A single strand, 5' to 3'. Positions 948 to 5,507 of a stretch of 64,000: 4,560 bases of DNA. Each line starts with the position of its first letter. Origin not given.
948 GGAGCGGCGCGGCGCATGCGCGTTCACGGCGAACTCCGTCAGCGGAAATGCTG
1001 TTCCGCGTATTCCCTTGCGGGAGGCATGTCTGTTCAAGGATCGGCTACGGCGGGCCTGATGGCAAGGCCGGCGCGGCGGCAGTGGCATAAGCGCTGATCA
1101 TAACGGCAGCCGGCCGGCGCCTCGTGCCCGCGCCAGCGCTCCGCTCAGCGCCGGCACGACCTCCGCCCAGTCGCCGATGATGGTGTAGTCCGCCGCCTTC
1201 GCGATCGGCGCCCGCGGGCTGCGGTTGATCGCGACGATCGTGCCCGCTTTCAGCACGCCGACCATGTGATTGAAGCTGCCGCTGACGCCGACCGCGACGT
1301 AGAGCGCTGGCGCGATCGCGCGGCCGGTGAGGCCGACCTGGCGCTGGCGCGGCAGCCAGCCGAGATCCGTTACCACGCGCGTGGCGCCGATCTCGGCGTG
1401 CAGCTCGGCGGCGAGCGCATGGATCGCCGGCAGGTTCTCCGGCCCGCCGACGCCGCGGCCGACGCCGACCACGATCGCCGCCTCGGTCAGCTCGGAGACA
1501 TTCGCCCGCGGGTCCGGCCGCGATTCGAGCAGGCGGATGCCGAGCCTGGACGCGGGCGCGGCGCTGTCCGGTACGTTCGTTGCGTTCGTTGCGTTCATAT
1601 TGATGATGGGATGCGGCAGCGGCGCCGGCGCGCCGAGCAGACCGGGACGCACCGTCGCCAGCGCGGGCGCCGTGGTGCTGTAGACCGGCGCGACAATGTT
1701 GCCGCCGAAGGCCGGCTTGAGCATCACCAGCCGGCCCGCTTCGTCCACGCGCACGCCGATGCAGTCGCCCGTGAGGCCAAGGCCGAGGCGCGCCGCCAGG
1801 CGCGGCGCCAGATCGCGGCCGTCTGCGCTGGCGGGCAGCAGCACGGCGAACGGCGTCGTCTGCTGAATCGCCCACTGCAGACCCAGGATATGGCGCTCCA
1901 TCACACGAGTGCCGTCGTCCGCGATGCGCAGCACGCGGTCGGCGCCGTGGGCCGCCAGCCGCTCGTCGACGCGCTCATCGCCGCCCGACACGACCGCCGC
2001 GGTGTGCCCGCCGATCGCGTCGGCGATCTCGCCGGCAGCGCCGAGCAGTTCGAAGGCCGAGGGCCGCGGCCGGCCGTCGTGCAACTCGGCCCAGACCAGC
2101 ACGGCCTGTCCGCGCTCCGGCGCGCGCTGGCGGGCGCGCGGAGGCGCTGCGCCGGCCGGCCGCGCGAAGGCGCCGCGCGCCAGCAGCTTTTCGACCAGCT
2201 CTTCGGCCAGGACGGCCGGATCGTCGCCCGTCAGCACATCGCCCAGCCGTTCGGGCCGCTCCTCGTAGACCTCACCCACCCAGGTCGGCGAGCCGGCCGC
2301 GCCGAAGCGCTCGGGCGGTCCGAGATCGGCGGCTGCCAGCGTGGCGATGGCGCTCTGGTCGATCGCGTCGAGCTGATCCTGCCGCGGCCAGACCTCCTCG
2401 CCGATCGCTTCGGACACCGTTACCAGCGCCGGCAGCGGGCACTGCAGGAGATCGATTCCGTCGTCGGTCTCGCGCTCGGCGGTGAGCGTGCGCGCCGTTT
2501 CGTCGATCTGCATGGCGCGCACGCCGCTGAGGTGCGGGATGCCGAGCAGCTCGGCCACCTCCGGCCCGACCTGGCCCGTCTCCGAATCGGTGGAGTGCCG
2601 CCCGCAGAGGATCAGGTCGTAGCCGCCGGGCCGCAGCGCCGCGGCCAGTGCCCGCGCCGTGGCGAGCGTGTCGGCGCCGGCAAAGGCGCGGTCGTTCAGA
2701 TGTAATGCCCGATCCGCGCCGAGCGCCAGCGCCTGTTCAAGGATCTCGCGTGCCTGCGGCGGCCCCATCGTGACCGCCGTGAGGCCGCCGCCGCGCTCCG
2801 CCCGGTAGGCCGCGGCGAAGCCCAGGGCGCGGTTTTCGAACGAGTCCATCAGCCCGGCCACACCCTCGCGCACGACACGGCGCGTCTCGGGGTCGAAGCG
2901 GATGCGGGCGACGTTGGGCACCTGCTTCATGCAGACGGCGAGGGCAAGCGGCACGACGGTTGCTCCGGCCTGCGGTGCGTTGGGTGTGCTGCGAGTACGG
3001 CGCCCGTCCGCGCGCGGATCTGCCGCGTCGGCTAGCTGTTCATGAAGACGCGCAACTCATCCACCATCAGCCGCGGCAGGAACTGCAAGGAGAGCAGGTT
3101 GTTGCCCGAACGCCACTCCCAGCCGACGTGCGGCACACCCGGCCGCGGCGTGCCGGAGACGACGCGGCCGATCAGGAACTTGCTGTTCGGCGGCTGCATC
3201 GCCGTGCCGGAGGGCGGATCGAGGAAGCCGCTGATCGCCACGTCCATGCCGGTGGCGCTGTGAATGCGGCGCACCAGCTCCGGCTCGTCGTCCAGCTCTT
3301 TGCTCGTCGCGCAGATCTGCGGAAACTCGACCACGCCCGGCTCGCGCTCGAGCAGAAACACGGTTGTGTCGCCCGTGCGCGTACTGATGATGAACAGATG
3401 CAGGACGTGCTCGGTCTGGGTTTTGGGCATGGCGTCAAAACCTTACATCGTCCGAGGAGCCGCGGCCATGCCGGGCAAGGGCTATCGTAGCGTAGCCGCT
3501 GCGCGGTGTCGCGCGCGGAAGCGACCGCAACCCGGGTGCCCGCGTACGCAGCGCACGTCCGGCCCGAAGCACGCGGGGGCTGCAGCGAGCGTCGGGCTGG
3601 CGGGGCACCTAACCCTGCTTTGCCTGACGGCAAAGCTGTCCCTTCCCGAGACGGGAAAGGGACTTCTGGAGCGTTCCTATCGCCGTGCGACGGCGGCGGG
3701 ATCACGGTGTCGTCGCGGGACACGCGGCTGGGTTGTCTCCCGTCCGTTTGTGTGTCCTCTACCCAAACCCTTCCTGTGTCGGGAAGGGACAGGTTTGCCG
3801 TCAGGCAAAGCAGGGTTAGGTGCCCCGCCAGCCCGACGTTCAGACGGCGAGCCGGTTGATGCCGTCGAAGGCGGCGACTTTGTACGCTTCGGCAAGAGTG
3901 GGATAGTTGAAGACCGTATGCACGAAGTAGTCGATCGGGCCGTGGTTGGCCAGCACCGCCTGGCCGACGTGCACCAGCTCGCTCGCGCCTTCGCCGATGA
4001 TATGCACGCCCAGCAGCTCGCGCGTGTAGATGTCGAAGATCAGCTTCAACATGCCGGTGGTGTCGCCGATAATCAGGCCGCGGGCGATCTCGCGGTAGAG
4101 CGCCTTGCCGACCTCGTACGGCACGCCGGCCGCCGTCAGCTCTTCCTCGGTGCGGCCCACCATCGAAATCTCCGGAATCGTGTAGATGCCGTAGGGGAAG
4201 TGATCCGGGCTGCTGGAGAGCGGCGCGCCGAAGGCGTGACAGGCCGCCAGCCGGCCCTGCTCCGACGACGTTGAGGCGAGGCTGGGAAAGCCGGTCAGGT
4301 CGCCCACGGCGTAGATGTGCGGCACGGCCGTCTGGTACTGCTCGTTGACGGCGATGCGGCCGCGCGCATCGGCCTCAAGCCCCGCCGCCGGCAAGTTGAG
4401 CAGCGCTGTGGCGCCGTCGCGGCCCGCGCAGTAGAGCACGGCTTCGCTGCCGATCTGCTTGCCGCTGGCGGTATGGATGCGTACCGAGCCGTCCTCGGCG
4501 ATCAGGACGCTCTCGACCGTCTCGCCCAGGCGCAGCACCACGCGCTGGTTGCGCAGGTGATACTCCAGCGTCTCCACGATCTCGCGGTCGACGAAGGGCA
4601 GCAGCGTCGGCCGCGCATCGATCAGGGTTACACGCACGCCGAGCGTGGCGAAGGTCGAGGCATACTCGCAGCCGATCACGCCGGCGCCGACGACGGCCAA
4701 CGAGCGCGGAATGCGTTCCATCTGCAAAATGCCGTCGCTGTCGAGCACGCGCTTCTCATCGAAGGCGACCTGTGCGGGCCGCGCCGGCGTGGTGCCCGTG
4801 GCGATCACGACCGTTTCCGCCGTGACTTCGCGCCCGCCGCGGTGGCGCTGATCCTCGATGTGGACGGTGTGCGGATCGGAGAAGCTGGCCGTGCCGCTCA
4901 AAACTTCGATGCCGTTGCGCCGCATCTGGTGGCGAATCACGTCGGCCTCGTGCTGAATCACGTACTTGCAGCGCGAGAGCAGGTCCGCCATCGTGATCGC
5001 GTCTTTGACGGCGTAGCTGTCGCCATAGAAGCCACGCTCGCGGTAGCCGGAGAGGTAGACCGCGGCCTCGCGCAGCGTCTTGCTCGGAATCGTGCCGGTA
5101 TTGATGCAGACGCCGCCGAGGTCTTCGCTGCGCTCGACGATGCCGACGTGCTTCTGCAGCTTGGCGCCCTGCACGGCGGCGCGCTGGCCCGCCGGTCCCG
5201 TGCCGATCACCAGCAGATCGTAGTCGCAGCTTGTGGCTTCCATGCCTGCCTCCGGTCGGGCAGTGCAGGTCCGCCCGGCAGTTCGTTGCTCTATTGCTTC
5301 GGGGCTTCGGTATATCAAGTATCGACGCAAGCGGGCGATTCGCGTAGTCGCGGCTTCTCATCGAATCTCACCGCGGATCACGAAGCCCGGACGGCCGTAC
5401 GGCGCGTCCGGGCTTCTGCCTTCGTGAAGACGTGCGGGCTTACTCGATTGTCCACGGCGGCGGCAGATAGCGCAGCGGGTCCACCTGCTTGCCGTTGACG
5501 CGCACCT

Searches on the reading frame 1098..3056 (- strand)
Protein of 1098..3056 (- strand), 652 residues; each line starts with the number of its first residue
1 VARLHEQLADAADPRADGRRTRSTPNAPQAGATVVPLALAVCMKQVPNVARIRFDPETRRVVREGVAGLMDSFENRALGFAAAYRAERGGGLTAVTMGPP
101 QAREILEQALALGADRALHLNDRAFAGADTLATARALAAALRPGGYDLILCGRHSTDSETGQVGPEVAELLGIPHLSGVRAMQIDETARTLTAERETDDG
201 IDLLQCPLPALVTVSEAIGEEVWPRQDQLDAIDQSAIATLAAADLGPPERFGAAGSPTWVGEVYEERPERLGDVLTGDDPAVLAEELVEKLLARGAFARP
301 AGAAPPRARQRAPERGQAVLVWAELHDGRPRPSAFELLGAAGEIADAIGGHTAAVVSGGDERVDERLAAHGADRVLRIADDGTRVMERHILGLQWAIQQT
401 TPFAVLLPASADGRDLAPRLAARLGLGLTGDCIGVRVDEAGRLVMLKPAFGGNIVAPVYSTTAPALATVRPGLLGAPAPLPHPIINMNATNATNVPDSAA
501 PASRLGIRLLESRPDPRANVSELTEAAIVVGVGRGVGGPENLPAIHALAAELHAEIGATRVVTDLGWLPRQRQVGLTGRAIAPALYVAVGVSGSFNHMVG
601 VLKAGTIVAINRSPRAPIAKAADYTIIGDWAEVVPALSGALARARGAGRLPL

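Call 73: search_protein_families(library=pfam, proteins=[window:1098-3056:-], max_evalue=0.00001)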
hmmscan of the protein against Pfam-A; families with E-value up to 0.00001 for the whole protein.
window:1098-3056:- (652 aa): 2 families
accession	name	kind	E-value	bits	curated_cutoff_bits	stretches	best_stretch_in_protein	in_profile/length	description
PF01012.27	ETF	-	1.9e-67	227.1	26.7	2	61-227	4-163/181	Electron transfer flavoprotein domain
PF00766.25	ETF_alpha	-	2e-28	98.7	27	1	522-601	1-80/81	Electron transfer flavoprotein FAD-binding domain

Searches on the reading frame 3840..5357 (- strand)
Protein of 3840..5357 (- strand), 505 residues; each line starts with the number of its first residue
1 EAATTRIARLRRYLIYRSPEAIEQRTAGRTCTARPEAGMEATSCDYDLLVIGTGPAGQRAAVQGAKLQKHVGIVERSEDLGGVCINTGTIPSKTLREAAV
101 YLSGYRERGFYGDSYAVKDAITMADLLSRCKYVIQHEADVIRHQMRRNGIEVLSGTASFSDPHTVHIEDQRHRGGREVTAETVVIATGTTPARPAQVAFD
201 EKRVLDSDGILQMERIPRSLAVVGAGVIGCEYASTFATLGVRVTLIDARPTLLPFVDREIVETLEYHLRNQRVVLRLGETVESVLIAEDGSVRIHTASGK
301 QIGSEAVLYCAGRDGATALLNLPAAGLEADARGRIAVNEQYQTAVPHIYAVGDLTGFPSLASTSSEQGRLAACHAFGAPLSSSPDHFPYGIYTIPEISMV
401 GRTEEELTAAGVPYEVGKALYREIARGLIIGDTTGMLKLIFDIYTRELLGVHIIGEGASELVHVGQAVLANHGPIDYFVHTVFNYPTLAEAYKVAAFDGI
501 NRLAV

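Call 73: search_protein_families(library=pfam, proteins=[window:3840-5357:-], max_evalue=0.00001)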
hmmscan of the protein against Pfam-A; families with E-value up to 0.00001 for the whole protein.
window:3840-5357:- (505 aa): 9 families
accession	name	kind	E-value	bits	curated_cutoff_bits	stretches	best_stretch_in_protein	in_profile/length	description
PF07992.20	Pyr_redox_2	-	1.7e-58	198.8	26.1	1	46-368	1-291/291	Pyridine nucleotide-disulphide oxidoreductase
PF02852.28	Pyr_redox_dim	-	2.9e-26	92.2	25.3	1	388-495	2-109/110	Pyridine nucleotide-disulphide oxidoreductase, dimerisation domain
PF00070.33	Pyr_redox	-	2.2e-21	76.6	22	1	220-296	2-79/82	Pyridine nucleotide-disulphide oxidoreductase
PF13738.12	Pyr_redox_3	-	1.4e-10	41.3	30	1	177-352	122-305/305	Pyridine nucleotide-disulphide oxidoreductase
PF03486.20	HI0933_like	-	2e-08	34.4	50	0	47-82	2-37/244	HI0933-like protein Rossmann domain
PF12831.13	FAD_oxidored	-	1.1e-07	32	27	1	47-188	1-145/416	FAD dependent oxidoreductase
PF13450.12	NAD_binding_8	-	1.8e-07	31.8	21.9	0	50-85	1-36/68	NAD(P)-binding Rossmann-like domain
PF02737.24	3HCDH_N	-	8.8e-06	26.2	22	0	220-286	2-65/180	3-hydroxyacyl-CoA dehydrogenase, NAD binding domain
PF01262.27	AlaDh_PNT_C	-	8.8e-06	25.7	23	0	219-269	30-81/214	Alanine dehydrogenase/PNT, C-terminal domain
